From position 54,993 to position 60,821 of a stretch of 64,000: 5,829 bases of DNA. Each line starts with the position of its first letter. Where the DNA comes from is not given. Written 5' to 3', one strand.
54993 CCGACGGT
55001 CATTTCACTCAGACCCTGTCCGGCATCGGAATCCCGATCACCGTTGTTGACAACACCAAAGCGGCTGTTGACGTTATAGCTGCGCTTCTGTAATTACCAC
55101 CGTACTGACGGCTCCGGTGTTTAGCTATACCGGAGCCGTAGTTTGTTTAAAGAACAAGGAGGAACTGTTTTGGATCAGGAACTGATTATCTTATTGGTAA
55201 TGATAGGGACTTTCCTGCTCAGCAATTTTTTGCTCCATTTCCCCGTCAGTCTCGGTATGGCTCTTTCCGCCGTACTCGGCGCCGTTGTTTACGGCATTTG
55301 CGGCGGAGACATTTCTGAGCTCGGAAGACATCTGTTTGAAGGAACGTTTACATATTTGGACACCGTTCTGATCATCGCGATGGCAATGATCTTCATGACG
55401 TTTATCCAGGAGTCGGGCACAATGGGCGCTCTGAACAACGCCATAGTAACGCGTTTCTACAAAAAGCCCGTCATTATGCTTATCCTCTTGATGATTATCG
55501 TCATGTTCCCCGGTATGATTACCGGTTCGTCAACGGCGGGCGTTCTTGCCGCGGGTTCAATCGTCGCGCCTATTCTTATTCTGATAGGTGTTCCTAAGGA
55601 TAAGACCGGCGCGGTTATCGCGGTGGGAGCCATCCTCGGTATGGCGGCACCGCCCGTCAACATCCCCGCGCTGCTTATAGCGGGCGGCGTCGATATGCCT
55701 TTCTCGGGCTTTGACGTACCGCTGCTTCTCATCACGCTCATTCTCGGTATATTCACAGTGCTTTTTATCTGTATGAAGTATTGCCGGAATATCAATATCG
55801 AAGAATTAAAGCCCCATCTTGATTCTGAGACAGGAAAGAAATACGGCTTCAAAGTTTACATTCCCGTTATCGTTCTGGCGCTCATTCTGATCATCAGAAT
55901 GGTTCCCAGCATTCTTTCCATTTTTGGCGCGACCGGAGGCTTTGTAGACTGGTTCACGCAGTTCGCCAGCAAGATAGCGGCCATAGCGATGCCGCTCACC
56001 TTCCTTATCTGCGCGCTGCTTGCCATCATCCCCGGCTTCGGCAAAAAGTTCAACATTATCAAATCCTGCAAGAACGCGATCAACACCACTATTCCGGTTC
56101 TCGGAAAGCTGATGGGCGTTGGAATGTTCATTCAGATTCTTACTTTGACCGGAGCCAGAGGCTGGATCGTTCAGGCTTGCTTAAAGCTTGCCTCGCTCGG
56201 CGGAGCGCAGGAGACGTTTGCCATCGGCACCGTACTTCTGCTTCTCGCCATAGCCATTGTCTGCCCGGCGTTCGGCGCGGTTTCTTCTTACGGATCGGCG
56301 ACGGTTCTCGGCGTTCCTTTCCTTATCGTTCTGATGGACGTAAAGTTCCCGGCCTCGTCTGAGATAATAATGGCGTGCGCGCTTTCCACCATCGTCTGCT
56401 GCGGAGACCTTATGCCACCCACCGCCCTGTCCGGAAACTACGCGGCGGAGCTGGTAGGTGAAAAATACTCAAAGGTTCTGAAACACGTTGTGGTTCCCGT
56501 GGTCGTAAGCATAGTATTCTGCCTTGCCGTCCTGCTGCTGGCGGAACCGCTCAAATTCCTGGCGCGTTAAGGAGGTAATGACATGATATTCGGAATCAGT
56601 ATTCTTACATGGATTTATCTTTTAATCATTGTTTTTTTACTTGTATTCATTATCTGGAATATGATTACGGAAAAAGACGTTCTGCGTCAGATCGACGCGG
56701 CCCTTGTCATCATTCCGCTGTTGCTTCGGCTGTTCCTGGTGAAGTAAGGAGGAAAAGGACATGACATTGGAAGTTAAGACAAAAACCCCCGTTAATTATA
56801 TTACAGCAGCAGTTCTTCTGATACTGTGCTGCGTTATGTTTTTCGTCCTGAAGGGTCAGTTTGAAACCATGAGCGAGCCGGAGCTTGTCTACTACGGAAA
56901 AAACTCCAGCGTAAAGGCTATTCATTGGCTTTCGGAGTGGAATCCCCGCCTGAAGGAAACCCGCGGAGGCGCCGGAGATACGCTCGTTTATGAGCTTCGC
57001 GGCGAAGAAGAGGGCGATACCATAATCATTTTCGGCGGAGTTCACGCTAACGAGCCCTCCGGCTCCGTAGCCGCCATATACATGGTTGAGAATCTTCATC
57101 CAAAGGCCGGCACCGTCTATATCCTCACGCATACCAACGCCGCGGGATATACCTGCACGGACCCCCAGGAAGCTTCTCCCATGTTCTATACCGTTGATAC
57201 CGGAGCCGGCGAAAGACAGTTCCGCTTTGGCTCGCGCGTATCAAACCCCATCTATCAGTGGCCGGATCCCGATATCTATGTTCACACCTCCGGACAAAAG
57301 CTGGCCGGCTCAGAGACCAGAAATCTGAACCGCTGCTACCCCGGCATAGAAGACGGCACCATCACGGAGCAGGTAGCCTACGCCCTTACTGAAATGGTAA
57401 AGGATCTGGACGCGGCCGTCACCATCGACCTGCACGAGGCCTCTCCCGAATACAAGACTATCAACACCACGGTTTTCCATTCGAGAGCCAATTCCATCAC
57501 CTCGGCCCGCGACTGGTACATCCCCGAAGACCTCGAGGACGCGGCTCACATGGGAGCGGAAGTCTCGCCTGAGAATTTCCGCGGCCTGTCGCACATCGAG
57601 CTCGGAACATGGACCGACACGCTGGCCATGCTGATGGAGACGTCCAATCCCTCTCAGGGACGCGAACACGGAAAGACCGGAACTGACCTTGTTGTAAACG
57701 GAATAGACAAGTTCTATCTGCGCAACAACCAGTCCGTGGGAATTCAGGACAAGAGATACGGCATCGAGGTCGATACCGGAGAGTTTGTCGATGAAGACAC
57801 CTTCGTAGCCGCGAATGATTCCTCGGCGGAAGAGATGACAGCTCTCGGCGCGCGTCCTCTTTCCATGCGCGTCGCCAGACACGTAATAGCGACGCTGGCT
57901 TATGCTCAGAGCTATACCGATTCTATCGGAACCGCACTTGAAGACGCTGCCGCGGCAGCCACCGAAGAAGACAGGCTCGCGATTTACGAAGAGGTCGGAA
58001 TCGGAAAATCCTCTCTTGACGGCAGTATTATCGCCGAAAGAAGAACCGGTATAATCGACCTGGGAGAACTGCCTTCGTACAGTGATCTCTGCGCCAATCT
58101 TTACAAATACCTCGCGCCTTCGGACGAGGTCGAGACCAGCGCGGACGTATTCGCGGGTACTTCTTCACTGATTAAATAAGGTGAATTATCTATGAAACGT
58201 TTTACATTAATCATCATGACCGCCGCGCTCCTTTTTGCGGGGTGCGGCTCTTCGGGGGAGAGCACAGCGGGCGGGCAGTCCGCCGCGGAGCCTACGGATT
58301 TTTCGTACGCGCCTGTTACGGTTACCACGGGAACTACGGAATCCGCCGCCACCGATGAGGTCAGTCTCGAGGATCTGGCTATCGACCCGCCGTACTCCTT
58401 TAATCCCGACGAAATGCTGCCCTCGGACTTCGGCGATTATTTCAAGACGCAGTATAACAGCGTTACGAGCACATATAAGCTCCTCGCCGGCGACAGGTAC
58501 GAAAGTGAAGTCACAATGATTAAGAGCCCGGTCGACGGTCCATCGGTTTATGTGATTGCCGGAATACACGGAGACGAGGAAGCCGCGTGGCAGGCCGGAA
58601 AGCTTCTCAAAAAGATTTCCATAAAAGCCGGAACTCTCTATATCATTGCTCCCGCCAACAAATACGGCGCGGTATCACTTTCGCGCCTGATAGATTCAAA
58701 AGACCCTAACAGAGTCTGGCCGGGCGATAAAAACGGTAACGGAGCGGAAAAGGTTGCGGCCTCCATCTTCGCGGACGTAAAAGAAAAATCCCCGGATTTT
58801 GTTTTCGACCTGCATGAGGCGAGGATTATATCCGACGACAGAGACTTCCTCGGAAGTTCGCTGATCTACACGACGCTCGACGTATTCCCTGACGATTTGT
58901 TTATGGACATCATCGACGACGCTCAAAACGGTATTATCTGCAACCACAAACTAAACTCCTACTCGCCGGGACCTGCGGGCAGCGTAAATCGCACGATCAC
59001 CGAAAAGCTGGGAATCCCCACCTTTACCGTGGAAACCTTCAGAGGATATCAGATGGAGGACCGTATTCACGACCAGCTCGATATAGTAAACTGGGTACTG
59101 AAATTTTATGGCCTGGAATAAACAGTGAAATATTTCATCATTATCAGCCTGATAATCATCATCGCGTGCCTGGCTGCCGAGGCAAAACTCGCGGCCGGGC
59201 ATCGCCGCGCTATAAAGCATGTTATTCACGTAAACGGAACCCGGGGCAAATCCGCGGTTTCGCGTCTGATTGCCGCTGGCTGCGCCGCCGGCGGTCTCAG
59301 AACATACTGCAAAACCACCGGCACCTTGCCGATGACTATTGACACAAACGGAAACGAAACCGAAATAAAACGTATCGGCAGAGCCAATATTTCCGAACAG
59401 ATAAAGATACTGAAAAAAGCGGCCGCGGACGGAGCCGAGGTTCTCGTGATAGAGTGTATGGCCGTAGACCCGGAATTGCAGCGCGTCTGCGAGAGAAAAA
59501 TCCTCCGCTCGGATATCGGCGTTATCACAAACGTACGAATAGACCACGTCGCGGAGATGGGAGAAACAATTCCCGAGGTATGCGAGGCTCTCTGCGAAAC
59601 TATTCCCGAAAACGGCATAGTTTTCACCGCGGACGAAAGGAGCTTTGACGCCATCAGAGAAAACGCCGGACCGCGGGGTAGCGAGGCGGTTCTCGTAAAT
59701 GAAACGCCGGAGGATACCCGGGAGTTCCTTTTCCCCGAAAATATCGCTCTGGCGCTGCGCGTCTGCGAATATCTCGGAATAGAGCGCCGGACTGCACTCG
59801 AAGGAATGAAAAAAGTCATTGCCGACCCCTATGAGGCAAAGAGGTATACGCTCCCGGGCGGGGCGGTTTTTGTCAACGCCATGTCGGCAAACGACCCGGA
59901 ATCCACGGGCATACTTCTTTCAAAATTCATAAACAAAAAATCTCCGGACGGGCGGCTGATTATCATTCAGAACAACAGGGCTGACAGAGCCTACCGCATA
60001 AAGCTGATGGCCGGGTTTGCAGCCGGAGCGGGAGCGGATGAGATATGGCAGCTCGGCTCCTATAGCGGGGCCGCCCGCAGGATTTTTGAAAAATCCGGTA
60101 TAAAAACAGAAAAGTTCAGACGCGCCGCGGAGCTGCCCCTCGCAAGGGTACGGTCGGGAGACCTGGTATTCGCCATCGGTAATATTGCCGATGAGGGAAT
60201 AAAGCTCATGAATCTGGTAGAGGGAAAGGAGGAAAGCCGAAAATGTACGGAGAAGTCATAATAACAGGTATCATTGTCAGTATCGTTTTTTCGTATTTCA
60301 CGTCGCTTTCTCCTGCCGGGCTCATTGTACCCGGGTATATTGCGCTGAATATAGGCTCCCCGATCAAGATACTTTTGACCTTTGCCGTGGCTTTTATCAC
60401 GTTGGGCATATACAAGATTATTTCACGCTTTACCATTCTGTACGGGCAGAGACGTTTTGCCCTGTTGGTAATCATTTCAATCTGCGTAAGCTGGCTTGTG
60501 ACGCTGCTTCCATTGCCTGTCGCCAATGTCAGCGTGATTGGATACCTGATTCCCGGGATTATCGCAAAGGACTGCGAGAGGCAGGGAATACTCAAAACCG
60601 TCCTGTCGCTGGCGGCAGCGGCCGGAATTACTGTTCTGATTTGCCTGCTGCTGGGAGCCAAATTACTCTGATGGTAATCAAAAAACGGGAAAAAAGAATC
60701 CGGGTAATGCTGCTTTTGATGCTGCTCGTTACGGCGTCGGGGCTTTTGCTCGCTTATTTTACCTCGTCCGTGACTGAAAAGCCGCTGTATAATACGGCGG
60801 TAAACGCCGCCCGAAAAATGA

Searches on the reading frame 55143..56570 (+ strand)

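Call 63: search_protein_families(library=pfam, proteins=[window:55143-56570:+], max_evalue=0.0001)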
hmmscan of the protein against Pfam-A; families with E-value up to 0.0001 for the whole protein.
window:55143-56570:+ (475 aa): 1 family
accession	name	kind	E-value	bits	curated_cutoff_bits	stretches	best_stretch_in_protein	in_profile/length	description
PF06808.19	DctM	-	1.7e-08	34.1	23.8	1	123-466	100-409/413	Tripartite ATP-independent periplasmic transporter, DctM component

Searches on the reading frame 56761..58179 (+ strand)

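Call 63: search_protein_families(library=pfam, proteins=[window:56761-58179:+], max_evalue=0.0001)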
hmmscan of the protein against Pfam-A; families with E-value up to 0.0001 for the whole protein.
window:56761-58179:+ (472 aa): 1 family
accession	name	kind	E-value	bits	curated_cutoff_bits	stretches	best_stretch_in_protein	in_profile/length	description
PF24827.1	AstE_AspA_cat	-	2.8e-08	34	25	0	187-247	58-126/192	Succinylglutamate desuccinylase/Aspartoacylase catalytic domain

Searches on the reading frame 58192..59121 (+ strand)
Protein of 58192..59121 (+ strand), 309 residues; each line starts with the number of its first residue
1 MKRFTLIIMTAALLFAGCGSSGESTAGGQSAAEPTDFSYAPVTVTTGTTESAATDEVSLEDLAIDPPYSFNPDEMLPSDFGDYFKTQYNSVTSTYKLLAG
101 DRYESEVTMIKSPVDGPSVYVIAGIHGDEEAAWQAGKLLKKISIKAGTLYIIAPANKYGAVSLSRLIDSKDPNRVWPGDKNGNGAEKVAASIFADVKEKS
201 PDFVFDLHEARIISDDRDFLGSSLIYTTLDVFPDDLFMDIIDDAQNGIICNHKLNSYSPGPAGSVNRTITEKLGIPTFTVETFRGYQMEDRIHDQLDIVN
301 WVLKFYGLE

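Call 63: search_protein_families(library=pfam, proteins=[window:58192-59121:+], max_evalue=0.0001)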
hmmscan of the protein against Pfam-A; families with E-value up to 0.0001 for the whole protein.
window:58192-59121:+ (309 aa): 1 family
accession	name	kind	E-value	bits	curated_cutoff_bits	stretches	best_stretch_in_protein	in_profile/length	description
PF24827.1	AstE_AspA_cat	-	1.3e-12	48.1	25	1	115-295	1-180/192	Succinylglutamate desuccinylase/Aspartoacylase catalytic domain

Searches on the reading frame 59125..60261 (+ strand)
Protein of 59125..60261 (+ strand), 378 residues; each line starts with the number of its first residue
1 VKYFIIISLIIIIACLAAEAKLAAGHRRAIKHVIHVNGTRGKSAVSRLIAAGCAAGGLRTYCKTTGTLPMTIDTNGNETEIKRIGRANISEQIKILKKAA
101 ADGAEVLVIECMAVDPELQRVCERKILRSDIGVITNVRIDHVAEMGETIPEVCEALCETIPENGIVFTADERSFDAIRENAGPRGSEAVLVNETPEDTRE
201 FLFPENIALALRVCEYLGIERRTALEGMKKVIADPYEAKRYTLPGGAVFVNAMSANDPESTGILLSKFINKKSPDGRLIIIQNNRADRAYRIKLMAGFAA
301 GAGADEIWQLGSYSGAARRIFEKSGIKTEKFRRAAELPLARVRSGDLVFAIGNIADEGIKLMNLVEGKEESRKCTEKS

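Call 63: search_protein_families(library=pfam, proteins=[window:59125-60261:+], max_evalue=0.0001)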
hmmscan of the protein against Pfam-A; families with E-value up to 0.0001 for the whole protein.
window:59125-60261:+ (378 aa): 1 family
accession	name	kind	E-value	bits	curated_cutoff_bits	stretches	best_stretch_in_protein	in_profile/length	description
PF08245.18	Mur_ligase_M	-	2.6e-09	37.8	24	1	36-193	1-147/200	Mur ligase middle domain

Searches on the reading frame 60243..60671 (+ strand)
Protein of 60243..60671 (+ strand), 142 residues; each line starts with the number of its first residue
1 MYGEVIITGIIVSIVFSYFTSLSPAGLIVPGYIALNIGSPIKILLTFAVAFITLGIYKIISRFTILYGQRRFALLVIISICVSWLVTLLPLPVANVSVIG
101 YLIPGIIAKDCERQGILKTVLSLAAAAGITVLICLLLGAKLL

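Call 80: search_protein_families(library=pfam, proteins=[window:60243-60671:+], max_evalue=0.001)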
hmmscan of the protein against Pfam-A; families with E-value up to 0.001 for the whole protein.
window:60243-60671:+ (142 aa): 1 family
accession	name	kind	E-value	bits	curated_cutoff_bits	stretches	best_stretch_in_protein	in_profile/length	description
PF14102.11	Caps_synth_CapC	-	5.5e-30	104.7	27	1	8-120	1-119/119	Capsule biosynthesis CapC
